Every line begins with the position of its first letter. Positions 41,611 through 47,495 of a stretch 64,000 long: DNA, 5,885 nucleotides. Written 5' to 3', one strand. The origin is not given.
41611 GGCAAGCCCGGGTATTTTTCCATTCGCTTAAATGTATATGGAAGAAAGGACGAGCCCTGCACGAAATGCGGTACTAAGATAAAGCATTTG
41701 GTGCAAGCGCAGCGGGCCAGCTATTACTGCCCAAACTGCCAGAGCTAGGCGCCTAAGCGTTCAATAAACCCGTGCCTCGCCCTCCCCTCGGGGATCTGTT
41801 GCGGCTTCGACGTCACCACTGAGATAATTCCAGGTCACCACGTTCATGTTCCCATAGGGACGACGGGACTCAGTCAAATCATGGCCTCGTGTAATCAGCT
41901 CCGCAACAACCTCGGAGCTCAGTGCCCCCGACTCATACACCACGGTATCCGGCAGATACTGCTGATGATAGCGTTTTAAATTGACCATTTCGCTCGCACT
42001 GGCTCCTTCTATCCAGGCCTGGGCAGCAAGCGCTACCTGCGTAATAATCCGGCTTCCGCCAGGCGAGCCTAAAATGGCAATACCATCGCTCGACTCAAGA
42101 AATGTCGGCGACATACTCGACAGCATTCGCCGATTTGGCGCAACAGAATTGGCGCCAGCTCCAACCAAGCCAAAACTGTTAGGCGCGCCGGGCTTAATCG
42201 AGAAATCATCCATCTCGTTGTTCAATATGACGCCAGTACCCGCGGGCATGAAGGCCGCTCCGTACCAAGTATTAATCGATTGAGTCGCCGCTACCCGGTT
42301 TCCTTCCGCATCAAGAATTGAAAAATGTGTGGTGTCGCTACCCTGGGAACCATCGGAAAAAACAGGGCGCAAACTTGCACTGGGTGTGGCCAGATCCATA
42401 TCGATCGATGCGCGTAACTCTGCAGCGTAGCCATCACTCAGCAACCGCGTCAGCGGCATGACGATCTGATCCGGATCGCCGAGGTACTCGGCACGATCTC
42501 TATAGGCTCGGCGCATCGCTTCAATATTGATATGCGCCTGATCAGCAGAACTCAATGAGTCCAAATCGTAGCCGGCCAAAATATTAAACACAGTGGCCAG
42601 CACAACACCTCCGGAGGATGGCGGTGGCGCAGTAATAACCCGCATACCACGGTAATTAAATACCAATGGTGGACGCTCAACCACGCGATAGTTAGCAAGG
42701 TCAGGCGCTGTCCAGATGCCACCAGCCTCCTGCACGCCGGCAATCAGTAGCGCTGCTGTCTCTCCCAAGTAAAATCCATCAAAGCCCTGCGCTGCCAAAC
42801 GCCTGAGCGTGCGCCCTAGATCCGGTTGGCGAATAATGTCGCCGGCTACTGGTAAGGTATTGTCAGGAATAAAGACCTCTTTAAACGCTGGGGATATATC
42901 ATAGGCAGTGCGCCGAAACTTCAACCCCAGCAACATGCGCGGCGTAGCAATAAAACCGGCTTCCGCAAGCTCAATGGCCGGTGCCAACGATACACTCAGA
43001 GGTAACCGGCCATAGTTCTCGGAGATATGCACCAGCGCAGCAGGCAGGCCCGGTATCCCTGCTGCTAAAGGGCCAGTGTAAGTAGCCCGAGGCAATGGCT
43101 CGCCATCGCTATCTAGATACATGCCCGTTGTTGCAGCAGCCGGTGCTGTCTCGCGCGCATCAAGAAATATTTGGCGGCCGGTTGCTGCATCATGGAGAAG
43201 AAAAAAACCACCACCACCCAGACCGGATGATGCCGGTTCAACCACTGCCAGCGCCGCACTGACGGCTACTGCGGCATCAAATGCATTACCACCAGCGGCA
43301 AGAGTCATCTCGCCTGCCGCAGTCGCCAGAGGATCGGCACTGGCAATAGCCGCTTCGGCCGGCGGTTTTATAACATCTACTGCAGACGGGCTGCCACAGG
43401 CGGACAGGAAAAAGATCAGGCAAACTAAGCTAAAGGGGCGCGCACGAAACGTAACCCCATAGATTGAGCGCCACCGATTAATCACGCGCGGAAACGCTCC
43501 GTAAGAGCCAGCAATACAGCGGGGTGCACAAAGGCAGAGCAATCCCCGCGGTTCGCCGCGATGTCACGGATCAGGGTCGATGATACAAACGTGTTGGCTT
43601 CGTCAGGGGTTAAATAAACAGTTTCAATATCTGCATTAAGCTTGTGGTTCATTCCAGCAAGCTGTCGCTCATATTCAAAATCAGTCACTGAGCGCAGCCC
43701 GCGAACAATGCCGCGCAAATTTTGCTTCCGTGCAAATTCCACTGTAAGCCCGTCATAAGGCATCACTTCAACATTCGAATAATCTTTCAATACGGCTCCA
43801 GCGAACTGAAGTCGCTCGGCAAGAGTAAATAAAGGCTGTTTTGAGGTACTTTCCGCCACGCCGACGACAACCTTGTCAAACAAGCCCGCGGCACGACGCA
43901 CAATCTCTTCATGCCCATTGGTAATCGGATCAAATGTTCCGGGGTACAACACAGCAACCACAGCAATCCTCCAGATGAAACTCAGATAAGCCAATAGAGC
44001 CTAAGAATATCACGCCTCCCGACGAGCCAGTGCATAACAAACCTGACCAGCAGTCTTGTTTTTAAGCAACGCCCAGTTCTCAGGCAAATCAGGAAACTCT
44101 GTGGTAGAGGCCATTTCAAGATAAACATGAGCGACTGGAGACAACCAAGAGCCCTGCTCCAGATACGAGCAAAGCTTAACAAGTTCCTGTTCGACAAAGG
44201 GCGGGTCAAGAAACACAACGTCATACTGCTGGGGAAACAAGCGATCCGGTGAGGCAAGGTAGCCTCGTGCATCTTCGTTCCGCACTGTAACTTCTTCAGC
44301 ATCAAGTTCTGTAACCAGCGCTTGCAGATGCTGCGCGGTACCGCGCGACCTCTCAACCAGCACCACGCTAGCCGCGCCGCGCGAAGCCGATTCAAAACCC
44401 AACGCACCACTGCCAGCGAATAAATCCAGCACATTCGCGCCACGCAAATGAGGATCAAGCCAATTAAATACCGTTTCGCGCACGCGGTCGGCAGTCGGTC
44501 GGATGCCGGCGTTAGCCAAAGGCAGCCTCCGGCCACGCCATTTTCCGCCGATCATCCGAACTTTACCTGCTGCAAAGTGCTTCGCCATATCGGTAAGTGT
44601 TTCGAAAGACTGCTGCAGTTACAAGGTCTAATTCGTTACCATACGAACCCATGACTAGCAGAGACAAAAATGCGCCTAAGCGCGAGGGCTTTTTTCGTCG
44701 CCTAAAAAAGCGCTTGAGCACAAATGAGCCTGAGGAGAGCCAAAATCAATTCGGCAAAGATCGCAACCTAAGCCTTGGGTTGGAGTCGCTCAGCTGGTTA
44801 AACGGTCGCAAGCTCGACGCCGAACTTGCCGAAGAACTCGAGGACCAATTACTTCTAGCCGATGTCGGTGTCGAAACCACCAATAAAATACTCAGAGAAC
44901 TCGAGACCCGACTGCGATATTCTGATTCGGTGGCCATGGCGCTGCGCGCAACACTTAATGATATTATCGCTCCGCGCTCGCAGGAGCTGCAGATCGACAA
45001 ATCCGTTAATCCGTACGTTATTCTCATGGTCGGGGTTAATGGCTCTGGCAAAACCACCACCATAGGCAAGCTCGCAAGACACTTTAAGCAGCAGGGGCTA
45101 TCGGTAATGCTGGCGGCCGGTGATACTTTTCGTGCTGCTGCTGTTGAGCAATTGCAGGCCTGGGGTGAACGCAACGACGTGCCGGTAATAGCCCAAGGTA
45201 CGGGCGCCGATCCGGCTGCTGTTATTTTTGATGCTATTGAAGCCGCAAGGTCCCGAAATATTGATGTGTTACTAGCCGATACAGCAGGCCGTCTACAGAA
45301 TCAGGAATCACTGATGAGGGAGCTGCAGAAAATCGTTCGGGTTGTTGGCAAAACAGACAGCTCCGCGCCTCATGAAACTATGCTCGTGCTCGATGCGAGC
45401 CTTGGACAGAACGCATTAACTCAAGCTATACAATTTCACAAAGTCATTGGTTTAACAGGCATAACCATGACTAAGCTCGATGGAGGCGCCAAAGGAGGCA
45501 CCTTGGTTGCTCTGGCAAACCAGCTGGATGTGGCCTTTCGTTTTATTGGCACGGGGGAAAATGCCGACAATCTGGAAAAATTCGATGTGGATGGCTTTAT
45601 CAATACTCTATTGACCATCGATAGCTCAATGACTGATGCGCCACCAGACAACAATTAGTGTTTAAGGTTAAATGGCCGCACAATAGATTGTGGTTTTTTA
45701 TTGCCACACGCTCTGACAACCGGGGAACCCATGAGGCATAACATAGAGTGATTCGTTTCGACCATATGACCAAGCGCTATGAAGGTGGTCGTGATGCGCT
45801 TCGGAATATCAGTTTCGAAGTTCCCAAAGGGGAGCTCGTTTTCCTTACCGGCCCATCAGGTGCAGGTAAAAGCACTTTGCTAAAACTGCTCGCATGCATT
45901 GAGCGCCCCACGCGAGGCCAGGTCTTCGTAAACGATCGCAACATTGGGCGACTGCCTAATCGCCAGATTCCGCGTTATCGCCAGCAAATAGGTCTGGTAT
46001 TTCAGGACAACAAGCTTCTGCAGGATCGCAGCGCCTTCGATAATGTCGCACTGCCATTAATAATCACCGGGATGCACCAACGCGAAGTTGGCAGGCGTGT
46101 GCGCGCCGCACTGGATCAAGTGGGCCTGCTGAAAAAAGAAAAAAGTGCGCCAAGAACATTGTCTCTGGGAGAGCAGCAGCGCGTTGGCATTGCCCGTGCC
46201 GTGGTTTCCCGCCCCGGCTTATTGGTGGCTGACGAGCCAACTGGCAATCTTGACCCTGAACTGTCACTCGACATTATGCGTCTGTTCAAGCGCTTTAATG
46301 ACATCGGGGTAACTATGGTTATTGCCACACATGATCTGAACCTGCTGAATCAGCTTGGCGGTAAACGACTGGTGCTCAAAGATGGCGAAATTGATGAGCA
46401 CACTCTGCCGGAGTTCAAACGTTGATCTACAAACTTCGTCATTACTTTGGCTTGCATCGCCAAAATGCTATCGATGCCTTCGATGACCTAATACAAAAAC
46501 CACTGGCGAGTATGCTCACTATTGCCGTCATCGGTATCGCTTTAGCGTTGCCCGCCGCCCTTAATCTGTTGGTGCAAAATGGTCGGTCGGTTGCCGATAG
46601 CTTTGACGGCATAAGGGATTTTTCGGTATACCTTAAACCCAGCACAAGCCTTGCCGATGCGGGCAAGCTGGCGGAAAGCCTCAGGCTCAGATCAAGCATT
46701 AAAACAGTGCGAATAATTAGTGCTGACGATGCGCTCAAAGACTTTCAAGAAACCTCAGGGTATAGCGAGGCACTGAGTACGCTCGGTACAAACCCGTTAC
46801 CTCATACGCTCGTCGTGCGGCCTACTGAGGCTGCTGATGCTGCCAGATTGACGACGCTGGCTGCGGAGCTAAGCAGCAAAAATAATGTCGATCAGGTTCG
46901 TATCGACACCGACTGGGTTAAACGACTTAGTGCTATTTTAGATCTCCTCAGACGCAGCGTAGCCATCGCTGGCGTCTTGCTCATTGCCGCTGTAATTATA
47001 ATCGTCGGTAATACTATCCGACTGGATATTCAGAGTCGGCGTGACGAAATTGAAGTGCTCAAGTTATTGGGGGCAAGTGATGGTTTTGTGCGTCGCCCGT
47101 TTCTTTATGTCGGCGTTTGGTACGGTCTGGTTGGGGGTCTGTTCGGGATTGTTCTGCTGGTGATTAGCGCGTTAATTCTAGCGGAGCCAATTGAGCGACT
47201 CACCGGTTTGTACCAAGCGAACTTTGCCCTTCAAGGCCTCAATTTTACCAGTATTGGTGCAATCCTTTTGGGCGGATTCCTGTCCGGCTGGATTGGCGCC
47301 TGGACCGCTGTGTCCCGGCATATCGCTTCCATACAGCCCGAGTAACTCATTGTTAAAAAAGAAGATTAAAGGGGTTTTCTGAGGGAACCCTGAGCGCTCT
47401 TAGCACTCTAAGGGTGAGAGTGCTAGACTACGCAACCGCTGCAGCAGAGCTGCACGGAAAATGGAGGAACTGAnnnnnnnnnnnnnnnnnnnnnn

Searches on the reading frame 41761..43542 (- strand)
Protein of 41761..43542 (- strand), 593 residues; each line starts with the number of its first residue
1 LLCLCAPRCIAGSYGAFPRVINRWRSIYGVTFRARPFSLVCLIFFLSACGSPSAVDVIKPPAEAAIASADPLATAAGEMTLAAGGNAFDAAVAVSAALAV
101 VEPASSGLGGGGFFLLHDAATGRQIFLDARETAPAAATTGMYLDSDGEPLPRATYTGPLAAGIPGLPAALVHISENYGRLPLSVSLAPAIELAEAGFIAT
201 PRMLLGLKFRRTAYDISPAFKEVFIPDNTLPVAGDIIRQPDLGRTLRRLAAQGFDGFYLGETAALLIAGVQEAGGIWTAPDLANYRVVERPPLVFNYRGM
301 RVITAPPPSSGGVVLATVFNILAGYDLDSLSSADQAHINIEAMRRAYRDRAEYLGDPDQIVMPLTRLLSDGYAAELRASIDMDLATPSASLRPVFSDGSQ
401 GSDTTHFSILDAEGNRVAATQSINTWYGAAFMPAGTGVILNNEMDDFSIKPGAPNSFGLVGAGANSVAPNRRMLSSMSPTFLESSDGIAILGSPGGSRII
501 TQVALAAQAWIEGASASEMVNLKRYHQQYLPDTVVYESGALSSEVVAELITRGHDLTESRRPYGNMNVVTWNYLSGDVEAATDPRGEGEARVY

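Call 51: search_protein_families(library=pfam, proteins=[window:41761-43542:-], max_evalue=0.00001)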
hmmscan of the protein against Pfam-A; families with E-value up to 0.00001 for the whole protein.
window:41761-43542:- (593 aa): 1 family
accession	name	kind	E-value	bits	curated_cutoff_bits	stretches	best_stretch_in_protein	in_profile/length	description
PF01019.26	G_glu_transpept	-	3.9e-150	501.5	27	1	81-588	4-512/512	Gamma-glutamyltranspeptidase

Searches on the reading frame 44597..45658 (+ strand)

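Call 51: search_protein_families(library=pfam, proteins=[window:44597-45658:+], max_evalue=0.00001)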
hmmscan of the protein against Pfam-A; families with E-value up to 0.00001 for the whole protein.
window:44597-45658:+ (353 aa): 3 families
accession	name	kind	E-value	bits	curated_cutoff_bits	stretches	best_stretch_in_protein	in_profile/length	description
PF00448.28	SRP54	-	7.8e-73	244.7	22.7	1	139-339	1-195/196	SRP54-type protein, GTPase domain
PF02881.24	SRP54_N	-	5.4e-08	33.4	22.4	1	69-107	14-57/75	SRP54-type protein, helical bundle domain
PF06414.18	Zeta_toxin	-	2.7e-06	27.4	22.3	1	136-245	13-119/199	Zeta toxin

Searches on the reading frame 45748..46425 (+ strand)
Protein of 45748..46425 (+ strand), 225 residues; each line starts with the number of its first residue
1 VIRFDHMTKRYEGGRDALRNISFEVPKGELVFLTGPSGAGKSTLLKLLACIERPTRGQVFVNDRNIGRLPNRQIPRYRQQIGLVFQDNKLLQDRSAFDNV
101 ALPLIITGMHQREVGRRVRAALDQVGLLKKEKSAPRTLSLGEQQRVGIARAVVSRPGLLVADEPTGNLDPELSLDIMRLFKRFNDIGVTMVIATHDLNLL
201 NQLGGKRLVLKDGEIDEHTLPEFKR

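Call 51: search_protein_families(library=pfam, proteins=[window:45748-46425:+], max_evalue=0.00001)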
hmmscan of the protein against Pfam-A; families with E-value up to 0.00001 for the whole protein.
window:45748-46425:+ (225 aa): 2 families
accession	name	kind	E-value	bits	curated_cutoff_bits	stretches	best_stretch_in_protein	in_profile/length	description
PF00005.33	ABC_tran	-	1.8e-35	123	25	1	18-165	1-136/137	ABC transporter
PF13304.12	AAA_21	-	8.2e-10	39.7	27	0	135-201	235-304/304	AAA domain, putative AbiEii toxin, Type IV TA system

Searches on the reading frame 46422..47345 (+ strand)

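Call 51: search_protein_families(library=pfam, proteins=[window:46422-47345:+], max_evalue=0.00001)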
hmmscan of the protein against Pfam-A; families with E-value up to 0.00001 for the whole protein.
window:46422-47345:+ (307 aa): 2 families
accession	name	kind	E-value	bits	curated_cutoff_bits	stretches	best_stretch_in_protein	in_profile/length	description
PF02687.27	FtsX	-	2.4e-15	57.1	25.5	1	182-299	2-114/120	FtsX-like permease C-terminal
PF18075.7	FtsX_ECD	-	8.9e-14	52.3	23.5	1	68-159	4-96/96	FtsX extracellular domain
